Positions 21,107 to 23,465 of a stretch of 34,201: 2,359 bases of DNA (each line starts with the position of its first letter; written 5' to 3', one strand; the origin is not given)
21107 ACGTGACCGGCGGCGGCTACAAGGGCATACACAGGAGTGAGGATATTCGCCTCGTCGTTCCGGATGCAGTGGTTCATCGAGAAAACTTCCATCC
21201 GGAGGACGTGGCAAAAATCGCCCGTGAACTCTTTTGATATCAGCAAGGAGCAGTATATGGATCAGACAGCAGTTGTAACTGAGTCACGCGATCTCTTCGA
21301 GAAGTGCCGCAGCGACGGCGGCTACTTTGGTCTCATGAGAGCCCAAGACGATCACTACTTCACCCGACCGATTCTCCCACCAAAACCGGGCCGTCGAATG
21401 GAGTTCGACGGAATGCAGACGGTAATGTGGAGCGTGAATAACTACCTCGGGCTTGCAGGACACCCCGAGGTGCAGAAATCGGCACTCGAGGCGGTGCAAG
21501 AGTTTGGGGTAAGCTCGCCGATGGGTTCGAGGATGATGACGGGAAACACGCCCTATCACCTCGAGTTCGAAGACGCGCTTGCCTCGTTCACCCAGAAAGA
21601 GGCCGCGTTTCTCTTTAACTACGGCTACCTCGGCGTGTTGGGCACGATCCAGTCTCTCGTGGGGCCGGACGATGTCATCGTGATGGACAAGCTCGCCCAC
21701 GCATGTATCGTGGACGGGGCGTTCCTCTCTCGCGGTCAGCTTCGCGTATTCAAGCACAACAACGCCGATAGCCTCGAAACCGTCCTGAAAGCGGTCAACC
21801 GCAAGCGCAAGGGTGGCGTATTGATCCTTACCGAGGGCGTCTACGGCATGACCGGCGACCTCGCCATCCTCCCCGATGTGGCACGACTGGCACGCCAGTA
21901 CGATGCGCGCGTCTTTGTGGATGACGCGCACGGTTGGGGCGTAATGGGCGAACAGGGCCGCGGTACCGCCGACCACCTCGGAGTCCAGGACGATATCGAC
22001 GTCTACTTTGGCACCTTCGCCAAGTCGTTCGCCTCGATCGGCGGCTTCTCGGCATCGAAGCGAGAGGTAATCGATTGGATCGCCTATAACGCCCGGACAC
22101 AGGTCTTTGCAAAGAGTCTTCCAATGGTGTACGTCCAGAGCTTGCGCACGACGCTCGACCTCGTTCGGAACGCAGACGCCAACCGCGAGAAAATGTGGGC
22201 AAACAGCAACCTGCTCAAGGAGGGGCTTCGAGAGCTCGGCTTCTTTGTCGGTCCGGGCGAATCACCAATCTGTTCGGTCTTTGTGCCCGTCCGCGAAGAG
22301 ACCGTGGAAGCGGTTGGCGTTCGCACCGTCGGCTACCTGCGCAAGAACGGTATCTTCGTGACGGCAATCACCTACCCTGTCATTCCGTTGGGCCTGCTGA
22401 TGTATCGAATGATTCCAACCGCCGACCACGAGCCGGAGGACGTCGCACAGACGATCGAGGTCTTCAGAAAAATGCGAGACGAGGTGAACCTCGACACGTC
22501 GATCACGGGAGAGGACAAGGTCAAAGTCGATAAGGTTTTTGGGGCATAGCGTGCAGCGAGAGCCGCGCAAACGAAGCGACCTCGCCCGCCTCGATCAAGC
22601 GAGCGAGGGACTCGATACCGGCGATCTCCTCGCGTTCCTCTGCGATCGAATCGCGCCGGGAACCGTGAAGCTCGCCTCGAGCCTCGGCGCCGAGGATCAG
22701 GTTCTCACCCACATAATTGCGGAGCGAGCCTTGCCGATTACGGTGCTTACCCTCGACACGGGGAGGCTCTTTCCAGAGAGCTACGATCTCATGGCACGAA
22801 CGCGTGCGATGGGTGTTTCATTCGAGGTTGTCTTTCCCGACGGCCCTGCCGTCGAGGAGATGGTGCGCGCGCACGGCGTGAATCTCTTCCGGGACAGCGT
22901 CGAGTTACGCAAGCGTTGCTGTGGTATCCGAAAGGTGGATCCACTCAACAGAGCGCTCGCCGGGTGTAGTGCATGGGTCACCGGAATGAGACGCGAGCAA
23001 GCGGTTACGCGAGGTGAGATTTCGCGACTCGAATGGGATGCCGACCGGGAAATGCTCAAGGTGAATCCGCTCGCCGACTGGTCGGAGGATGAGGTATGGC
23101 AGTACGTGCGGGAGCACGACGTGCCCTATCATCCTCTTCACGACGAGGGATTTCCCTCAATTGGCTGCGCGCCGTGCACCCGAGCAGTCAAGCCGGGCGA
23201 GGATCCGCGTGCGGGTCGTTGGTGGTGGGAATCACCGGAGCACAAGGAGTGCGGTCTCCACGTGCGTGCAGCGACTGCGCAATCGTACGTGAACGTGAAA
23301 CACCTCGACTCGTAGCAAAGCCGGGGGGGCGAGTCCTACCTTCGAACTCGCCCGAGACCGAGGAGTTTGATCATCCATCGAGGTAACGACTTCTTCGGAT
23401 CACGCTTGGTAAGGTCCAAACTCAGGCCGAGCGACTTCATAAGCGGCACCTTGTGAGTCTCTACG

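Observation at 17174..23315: Self-contained sulfate -> sulfite -> cysteate -> acyl-cysteate operon: candidate sulfonolipid (capnine-type) pathway in a non-Bacteroidota genome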

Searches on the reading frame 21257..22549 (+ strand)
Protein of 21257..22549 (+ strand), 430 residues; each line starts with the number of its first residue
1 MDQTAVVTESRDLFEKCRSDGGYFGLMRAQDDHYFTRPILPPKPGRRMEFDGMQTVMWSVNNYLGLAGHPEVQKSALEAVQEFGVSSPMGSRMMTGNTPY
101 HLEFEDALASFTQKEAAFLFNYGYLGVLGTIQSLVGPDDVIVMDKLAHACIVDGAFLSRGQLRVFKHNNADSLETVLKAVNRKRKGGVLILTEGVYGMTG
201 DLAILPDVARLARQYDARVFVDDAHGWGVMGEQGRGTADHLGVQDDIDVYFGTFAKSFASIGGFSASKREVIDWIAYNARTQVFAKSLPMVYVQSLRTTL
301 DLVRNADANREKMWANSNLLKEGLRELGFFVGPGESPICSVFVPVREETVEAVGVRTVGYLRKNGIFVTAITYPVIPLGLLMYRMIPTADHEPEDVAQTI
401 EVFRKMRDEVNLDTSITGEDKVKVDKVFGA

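Call 3: search_protein_families(library=ncbifam, proteins=[window:21257-22549:+], max_evalue=0.00001)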
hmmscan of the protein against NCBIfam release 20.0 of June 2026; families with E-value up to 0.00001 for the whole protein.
window:21257-22549:+ (430 aa): 11 families
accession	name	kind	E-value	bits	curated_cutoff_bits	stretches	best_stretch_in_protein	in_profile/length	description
TIGR00858.1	bioF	equivalog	2.6e-92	309.4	426.45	1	42-403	10-364/365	8-amino-7-oxononanoate synthase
TIGR01825.1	gly_Cac_T_rel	subfamily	3.5e-89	299.2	535.4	1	40-411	20-383/385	BioF/Kbl family PLP-dependent acyltransferase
NF047600.1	SerpalmtaseCFB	equivalog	6.2e-89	298.4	640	1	47-411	37-393/395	serine palmitoyltransferase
NF005394.0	PRK06939.1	equivalog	1.9e-88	296.9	460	1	49-411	37-395/397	glycine C-acetyltransferase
NF047599.1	SerpalmtaseBetaP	equivalog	2.9e-86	289.6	500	1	50-409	40-392/394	serine palmitoyltransferase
TIGR01822.1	2am3keto_CoA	equivalog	3.9e-73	246.6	493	1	50-409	35-389/393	glycine C-acetyltransferase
NF047603.1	SerpalmtaseAlphaP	equivalog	5.2e-68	229.5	670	1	51-405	43-391/399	serine palmitoyltransferase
TIGR01821.1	5aminolev_synth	equivalog_domain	1.5e-65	221.6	338.55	1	52-413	44-400/402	5-aminolevulinate synthase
NF005526.0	PRK07179.1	equivalog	4.7e-54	183.5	428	1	53-414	54-403/407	alpha-hydroxyketone-type quorum-sensing autoinducer synthase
NF005697.0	PRK07505.1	subfamily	2.5e-34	118.6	342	1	50-410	45-402/405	hypothetical protein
NF004608.1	PRK05937.1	equivalog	1.1e-31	109.9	399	1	89-314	44-269/366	8-amino-7-oxononanoate synthase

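Call 4: search_protein_families(library=pfam, proteins=[window:21257-22549:+], max_evalue=0.00001)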
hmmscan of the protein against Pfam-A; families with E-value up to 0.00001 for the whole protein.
window:21257-22549:+ (430 aa): 1 family
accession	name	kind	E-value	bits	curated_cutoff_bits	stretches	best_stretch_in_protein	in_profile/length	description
PF00155.27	Aminotran_1_2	-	5.3e-42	144.7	19.7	1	56-401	4-359/361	Aminotransferase class I and II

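Call 13: find_homologous_proteins(query=window:21257-22549:+, max_evalue=1e-30)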
Query window:21257-22549:+ (430 aa): 7971 proteins with E <= 1e-30 among 8000 candidates; the best 120 are listed.
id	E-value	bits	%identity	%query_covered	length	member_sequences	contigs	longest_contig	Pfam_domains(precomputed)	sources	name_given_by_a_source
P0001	1.7e-270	915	93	100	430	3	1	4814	PF00155.28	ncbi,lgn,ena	-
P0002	2.3e-237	806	79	100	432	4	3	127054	PF00155.28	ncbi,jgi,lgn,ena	jgi:glycine C-acetyltransferase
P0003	2.8e-237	805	80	100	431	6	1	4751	PF00155.28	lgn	-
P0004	4.8e-229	778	79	98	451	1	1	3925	PF00155.28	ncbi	ncbi:MAG: aminotransferase class I/II-fold pyridoxal phosphate-dependent enzyme [Spirochaetota bacte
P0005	3.1e-226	769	78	100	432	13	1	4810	PF00155.28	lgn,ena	-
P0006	3.6e-226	769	77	100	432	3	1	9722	PF00155.28,PF01212.28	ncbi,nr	ncbi:MAG: pyridoxal phosphate-dependent aminotransferase family protein [Spirochaetaceae bacterium]|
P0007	2.0e-224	763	76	100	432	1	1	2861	PF00155.28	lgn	-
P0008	9.0e-224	761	77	98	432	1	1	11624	PF00155.28,PF01212.28,PF01053.27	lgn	-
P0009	1.4e-223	760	77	97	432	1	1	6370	PF00155.28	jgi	-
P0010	4.2e-223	759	78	97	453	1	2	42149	PF00155.28,PF01212.28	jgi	jgi:glycine C-acetyltransferase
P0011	8.3e-222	754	76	99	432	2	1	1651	PF00155.28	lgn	-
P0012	2.9e-220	749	75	99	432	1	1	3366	PF00155.28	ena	-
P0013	9.4e-220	748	76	98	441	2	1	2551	PF00155.28,PF01212.28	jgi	jgi:glycine C-acetyltransferase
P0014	1.1e-219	747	75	100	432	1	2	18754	PF00155.28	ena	-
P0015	1.5e-219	747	75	98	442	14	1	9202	PF00155.28,PF01212.28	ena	-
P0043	2.3e-200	684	71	97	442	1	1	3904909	PF00155.28,PF01212.28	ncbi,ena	-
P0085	1.8e-192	658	67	97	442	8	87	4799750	PF00155.28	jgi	jgi:glycine C-acetyltransferase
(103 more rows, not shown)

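Call 19: search_solved_structures(query=window:21257-22549:+, max_evalue=1e-20, show_alignments=0)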
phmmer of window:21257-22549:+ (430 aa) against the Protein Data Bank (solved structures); distinct sequences matched with E-value up to 1e-20: 49.
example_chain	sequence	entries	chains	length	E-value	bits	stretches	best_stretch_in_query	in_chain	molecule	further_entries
28eh_A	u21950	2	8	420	2.3e-107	362.5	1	11-411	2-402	Cysteate-C-fatty acyltransferase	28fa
7u7h_A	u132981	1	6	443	2.8e-106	358.9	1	12-410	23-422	7-keto-8-aminopelargonate synthetase-like enzyme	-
3a2b_A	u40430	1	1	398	3.2e-75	256.6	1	29-414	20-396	Serine palmitoyltransferase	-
8guh_A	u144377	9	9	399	3.2e-75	256.6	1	29-414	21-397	Serine palmitoyltransferase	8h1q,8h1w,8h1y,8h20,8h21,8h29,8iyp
8s1y_A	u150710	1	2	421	6e-64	219.5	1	41-407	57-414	8-amino-7-oxononanoate synthase/2-amino-3-ketobutyrate coenzyme A ligase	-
7poa_A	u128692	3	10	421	1.5e-63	218.2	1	41-407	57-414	8-amino-7-oxononanoate synthase/2-amino-3-ketobutyrate coenzyme A ligase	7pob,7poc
2x8u_A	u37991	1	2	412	1.4e-61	211.7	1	50-404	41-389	SERINE PALMITOYLTRANSFERASE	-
3tqx_A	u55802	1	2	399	3e-59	204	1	48-406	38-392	2-amino-3-ketobutyrate coenzyme A ligase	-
1fc4_A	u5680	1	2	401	4.3e-59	203.5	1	50-408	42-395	2-AMINO-3-KETOBUTYRATE CONENZYME A LIGASE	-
2w8t_A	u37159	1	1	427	1.8e-56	194.8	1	50-404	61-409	SERINE PALMITOYLTRANSFERASE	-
2w8u_A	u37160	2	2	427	1.9e-56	194.8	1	50-404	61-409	SERINE PALMITOYLTRANSFERASE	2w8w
2w8v_A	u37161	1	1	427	1.9e-56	194.8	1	50-404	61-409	SERINE PALMITOYLTRANSFERASE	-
2jgt_A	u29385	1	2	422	2.3e-56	194.5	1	50-404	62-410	SERINE PALMITOYLTRANSFERASE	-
2jg2_A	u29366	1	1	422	2.3e-56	194.5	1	50-404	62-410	SERINE PALMITOYLTRANSFERASE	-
2w8j_A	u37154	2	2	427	2.4e-56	194.5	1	50-404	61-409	SERINE PALMITOYLTRANSFERASE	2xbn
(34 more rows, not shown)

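Call 21: search_solved_structures(query=window:21257-22549:+, max_evalue=1e-70, show_alignments=3)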
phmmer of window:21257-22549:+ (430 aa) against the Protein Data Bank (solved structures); distinct sequences matched with E-value up to 1e-70: 4.
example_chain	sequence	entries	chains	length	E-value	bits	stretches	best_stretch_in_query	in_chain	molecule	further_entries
28eh_A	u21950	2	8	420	2.3e-107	362.5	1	11-411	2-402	Cysteate-C-fatty acyltransferase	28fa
7u7h_A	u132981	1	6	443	2.8e-106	358.9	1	12-410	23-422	7-keto-8-aminopelargonate synthetase-like enzyme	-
3a2b_A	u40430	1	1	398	3.2e-75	256.6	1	29-414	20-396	Serine palmitoyltransferase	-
8guh_A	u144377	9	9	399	3.2e-75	256.6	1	29-414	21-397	Serine palmitoyltransferase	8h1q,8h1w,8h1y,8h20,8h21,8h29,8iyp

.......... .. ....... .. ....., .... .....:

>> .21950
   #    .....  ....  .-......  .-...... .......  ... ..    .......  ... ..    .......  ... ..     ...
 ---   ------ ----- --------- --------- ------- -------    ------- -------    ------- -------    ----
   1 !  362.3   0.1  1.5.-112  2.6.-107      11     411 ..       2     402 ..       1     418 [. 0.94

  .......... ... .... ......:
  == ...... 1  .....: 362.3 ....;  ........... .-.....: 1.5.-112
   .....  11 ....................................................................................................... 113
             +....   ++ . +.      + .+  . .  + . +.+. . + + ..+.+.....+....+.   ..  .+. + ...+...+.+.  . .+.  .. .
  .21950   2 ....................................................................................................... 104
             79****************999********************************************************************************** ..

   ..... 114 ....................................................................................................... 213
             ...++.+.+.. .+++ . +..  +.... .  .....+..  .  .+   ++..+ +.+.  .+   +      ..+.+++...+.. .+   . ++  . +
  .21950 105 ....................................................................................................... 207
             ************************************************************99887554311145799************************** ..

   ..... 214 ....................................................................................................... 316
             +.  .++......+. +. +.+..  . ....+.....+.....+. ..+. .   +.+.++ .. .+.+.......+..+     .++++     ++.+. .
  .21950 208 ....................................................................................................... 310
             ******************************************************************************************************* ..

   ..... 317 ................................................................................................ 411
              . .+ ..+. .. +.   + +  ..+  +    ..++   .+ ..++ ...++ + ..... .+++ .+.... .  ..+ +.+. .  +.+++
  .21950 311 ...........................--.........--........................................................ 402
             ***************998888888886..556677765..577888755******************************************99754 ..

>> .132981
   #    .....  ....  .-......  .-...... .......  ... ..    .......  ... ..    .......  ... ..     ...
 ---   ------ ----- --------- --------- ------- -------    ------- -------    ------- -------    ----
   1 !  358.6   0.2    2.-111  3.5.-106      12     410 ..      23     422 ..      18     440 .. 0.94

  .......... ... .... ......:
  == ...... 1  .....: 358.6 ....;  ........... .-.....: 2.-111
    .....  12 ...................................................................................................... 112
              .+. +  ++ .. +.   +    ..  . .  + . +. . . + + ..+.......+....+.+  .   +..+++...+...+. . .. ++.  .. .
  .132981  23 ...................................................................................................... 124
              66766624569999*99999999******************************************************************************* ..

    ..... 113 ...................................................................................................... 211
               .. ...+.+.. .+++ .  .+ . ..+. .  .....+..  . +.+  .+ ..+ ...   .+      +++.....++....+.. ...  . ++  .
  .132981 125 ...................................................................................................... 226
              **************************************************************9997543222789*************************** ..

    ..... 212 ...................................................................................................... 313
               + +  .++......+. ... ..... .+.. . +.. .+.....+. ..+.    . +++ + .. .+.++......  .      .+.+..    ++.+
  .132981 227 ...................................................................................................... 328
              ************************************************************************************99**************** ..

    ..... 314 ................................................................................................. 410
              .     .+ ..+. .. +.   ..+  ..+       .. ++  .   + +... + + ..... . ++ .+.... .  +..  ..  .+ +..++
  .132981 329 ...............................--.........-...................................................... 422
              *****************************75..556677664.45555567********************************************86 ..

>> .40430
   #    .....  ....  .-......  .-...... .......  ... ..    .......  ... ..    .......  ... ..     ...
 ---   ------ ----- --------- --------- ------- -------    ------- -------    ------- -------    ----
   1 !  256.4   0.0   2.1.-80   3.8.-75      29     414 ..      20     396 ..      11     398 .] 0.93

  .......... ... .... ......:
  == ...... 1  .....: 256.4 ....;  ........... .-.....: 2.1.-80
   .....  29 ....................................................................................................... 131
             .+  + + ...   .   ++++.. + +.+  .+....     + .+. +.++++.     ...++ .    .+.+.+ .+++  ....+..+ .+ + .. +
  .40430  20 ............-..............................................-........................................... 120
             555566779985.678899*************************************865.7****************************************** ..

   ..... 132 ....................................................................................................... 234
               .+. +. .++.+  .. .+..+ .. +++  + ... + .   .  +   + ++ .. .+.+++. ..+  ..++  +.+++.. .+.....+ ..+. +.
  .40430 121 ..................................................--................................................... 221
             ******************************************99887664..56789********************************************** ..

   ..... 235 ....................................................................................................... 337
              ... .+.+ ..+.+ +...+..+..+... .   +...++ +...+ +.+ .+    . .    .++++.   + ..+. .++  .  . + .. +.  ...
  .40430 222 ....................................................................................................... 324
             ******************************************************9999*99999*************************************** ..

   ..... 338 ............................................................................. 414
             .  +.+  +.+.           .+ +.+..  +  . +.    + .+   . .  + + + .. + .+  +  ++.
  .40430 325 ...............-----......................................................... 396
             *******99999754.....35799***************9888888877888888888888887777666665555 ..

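Call 59: find_encoding_contigs(protein=P0085, flank=10000, max_places=2)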
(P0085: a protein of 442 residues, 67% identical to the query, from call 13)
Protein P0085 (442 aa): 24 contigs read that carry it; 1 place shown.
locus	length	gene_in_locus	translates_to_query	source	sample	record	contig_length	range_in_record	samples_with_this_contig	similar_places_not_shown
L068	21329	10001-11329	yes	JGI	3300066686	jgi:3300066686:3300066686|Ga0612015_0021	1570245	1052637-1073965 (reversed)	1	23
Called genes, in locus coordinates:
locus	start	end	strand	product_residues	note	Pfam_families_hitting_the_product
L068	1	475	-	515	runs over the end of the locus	PF00376:MerR (weak), PF13411:MerR_1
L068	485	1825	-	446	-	PF00009:GTP_EFTU (weak), PF01926:MMR_HSR1, PF02421:FeoB_N, PF04548:AIG1 (weak), PF00009:GTP_EFTU, PF01926:MMR_HSR1, PF02421:FeoB_N, PF14714:KH_dom-like, +4 more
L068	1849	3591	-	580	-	PF05524:PEP-utilisers_N, PF00391:PEP-utilizers, PF02896:PEP-utilizers_C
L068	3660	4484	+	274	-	PF10646:Germane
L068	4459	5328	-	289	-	PF01728:FtsJ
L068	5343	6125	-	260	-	PF00149:Metallophos, PF13277:YmdB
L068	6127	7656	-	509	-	PF12072:RNase_Y_N, PF00013:KH_1, PF01966:HD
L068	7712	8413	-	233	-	PF00440:TetR_N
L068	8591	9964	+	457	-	PF00291:PALP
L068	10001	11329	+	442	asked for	PF00155:Aminotran_1_2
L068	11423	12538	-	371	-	PF00903:Glyoxalase (weak)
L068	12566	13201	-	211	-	-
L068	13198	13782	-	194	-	PF07456:Hpre_diP_synt_I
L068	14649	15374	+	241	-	PF02545:Maf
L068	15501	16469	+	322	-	PF00318:Ribosomal_S2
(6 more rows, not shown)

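Call 60: find_encoding_contigs(protein=P0043, flank=10000, max_places=1)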
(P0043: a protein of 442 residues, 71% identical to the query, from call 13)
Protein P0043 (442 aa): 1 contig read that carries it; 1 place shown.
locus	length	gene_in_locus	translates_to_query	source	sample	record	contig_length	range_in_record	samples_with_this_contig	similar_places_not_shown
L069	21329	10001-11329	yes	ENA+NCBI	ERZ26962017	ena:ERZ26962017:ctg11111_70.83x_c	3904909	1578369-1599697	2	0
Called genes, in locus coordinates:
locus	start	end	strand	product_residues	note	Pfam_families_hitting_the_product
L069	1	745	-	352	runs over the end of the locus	PF13411:MerR_1 (weak)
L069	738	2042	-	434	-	PF00025:Arf (faint), PF01926:MMR_HSR1, PF02421:FeoB_N, PF00009:GTP_EFTU, PF02421:FeoB_N, PF04548:AIG1 (weak), PF01926:MMR_HSR1, PF14714:KH_dom-like, +6 more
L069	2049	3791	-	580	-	PF05524:PEP-utilisers_N, PF00391:PEP-utilizers, PF02896:PEP-utilizers_C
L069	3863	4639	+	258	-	PF10646:Germane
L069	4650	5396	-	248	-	PF01728:FtsJ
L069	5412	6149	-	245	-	PF00149:Metallophos (weak), PF13277:YmdB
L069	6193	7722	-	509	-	PF12072:RNase_Y_N, PF00013:KH_1, PF01966:HD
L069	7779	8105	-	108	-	-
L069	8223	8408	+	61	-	-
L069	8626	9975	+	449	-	PF00291:PALP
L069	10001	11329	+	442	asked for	PF00155:Aminotran_1_2, PF01212:Beta_elim_lyase (weak)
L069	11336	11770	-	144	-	PF08818:DUF1801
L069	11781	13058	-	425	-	PF08240:ADH_N (weak), PF00107:ADH_zinc_N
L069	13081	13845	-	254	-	PF08220:HTH_DeoR, PF00455:DeoRC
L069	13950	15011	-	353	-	PF00903:Glyoxalase, PF13669:Glyoxalase_4 (faint), PF00903:Glyoxalase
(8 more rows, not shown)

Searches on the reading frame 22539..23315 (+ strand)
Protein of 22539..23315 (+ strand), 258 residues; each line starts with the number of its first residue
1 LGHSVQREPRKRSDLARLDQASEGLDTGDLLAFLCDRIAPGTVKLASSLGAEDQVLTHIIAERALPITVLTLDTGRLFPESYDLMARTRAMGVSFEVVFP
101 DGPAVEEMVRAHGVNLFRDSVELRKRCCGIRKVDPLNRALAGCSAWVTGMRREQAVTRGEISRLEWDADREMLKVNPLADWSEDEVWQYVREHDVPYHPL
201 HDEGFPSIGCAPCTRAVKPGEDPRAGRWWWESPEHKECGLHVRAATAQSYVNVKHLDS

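Call 3: search_protein_families(library=ncbifam, proteins=[window:22539-23315:+], max_evalue=0.00001)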
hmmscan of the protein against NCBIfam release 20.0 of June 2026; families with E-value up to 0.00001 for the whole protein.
window:22539-23315:+ (258 aa): 12 families
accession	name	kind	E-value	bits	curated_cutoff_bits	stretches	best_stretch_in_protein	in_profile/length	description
NF002537.0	PRK02090.1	equivalog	6.1e-82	274.9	154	1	8-244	9-241/244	phosphoadenylyl-sulfate reductase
TIGR02055.1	APS_reductase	subfamily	7.7e-76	254.2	235.3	1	48-240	1-194/194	adenylylsulfate reductase, thioredoxin dependent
TIGR00434.1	cysH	subfamily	2.1e-49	168.3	165.1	1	40-241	13-213/214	phosophoadenylyl-sulfate reductase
TIGR00424.1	APS_reduc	equivalog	2.4e-47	161.6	553.2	1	49-243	123-325/464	5'-adenylylsulfate reductase, thioredoxin-independent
TIGR02057.1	PAPS_reductase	equivalog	1.3e-46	159.3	254.2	1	16-241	2-224/224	phosphoadenosine phosphosulfate reductase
NF006327.0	PRK08557.1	equivalog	1.1e-11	44.2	366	1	46-217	186-358/415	hypothetical protein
NF010367.0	PRK13795.1-2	equivalog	1.7e-11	43.3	456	1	47-213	248-415/584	hypothetical protein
NF010366.0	PRK13795.1-1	equivalog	2e-11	42.8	745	1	51-217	276-447/667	hypothetical protein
NF010368.0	PRK13795.1-3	equivalog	1.5e-09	36.7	588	1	50-215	256-422/635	hypothetical protein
NF006351.0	PRK08576.1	equivalog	4.7e-09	35.3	290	1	123-214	309-402/436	hypothetical protein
NF003587.0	PRK05253.1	subfamily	2.7e-07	30.1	195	0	171-200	179-208/301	sulfate adenylyltransferase subunit CysD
NF010369.0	PRK13795.1-4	equivalog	5.6e-06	24.9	1086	1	55-214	267-429/633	hypothetical protein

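Call 4: search_protein_families(library=pfam, proteins=[window:22539-23315:+], max_evalue=0.00001)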
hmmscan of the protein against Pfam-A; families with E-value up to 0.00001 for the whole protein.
window:22539-23315:+ (258 aa): 1 family
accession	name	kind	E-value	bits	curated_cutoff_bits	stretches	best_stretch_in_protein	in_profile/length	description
PF01507.26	PAPS_reduct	-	3.5e-44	151.3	22.5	1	45-216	4-175/175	Phosphoadenosine phosphosulfate reductase domain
